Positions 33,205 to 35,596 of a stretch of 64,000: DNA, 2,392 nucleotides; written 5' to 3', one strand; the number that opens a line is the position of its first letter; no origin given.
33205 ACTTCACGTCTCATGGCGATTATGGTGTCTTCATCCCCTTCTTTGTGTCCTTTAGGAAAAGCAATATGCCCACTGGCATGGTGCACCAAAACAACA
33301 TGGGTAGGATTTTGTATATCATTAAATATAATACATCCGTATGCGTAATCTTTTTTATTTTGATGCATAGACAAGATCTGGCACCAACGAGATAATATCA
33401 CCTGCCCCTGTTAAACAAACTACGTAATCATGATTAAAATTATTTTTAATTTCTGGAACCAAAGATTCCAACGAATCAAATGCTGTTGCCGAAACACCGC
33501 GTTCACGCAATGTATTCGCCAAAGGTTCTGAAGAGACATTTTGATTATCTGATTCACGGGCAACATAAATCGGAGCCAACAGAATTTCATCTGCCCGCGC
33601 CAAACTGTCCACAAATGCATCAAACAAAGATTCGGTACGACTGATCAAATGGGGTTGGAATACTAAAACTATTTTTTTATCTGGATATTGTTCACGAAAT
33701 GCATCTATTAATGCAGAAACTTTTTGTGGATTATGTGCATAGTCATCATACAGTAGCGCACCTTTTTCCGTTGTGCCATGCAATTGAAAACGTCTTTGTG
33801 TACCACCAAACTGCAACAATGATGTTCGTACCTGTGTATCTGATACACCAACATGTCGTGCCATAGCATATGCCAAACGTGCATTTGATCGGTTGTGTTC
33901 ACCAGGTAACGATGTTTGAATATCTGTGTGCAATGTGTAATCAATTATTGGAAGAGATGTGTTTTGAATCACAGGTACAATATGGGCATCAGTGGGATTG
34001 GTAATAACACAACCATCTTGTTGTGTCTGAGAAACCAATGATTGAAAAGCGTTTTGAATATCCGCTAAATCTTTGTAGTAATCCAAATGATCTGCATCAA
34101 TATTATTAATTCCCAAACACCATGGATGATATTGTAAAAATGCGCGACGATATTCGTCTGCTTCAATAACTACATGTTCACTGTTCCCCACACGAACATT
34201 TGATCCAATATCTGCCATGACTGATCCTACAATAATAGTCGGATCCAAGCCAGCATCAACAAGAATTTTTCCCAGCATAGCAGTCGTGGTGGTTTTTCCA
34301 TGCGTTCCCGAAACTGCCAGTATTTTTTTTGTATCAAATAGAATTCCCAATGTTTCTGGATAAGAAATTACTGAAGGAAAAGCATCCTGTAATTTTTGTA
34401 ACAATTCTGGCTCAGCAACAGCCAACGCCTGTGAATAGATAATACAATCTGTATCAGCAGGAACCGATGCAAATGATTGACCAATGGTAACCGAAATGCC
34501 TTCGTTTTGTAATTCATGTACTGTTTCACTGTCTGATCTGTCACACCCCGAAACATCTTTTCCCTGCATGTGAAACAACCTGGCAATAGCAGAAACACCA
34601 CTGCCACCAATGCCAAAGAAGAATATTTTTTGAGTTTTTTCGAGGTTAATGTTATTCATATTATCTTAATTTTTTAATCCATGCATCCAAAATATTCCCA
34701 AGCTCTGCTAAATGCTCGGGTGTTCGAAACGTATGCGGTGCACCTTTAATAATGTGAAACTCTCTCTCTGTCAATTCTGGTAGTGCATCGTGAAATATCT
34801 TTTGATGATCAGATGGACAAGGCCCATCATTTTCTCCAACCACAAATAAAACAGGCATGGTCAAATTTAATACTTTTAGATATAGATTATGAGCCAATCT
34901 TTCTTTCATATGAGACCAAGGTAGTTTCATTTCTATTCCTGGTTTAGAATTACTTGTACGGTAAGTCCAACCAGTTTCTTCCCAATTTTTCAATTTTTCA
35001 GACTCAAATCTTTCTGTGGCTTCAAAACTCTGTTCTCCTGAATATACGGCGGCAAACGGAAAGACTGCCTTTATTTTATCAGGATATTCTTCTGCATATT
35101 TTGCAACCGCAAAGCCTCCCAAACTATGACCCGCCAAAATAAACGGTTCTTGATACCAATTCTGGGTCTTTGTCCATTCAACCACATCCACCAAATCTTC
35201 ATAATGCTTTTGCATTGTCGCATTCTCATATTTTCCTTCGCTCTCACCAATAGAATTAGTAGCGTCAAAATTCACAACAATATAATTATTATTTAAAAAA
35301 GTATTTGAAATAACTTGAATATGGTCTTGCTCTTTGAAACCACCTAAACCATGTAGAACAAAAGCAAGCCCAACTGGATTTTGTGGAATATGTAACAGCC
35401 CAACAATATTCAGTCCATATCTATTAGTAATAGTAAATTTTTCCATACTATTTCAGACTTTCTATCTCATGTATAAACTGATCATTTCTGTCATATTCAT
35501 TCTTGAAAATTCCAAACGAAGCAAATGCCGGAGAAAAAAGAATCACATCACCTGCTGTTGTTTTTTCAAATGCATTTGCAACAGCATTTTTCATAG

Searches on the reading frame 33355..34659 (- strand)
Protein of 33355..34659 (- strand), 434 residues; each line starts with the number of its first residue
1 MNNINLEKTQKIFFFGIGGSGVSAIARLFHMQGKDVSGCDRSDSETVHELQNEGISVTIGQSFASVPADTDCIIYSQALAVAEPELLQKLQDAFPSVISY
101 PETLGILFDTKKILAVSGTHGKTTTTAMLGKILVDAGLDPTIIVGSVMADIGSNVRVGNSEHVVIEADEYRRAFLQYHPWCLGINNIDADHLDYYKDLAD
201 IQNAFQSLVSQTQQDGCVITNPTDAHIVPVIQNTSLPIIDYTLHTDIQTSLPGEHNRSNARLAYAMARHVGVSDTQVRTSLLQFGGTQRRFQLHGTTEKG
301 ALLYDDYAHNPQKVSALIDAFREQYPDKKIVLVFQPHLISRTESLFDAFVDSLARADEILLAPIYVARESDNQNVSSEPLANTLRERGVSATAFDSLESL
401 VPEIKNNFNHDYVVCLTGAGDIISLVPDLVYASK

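Call 22: search_protein_families(library=pfam, proteins=[window:33355-34659:-], max_evalue=0.001)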
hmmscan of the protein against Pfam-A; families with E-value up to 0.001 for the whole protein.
window:33355-34659:- (434 aa): 3 families
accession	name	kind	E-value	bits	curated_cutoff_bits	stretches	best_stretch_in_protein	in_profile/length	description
PF02875.26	Mur_ligase_C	-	3.9e-21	76.6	28.4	1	289-420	1-127/127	Mur ligase, glutamate ligase domain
PF08245.18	Mur_ligase_M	-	1.5e-16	61.4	24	1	116-243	1-147/200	Mur ligase middle domain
PF01225.30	Mur_ligase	-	2e-14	54.1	21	1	12-110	2-93/95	Mur ligase family, catalytic domain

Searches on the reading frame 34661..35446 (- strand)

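Call 22: search_protein_families(library=pfam, proteins=[window:34661-35446:-], max_evalue=0.001)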
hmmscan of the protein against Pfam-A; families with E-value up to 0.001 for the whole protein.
window:34661-35446:- (261 aa): 14 families
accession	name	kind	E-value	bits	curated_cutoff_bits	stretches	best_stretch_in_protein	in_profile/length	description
PF12146.15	Hydrolase_4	-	4.2e-16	59.4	27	1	23-239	2-233/239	Serine aminopeptidase, S33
PF00326.27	Peptidase_S9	-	5.3e-12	46.1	22.6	1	55-259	15-208/213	Prolyl oligopeptidase family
PF02129.25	Peptidase_S15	-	1.7e-10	41.5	23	1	50-169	47-165/262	X-Pro dipeptidyl-peptidase (S15 family)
PF00561.26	Abhydrolase_1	-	2e-10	41.2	25.8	1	30-128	5-97/245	alpha/beta hydrolase fold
PF12695.13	Abhydrolase_5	-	1.1e-06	29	27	1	99-141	56-96/164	Alpha/beta hydrolase family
PF20408.4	Abhydrolase_11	-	3e-06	27.5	27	1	31-129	8-103/193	Alpha/beta hydrolase domain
PF01738.24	DLH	-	3.8e-06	27.1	21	0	192-244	139-192/217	Dienelactone hydrolase family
PF07859.19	Abhydrolase_3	-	2e-05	24.9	25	1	79-240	46-208/210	alpha/beta hydrolase fold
PF12697.13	Abhydrolase_6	-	5.6e-05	24.3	26.3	1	30-132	3-93/217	Alpha/beta hydrolase family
PF02273.21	Acyl_transf_2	-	0.00013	21.7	20.3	1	38-99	41-102/294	Acyl transferase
PF00756.26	Esterase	-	0.00021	21.6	22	1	69-159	86-169/251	Putative esterase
PF12740.14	PETase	-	0.00022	21.1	28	0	193-259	165-231/263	PET hydrolase-like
PF02089.21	Palm_thioest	-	0.0003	21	26.8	1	29-193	3-168/254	Palmitoyl protein thioesterase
PF10230.15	LIDHydrolase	-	0.00051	20.3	27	0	81-129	67-114/262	Lipid-droplet associated hydrolase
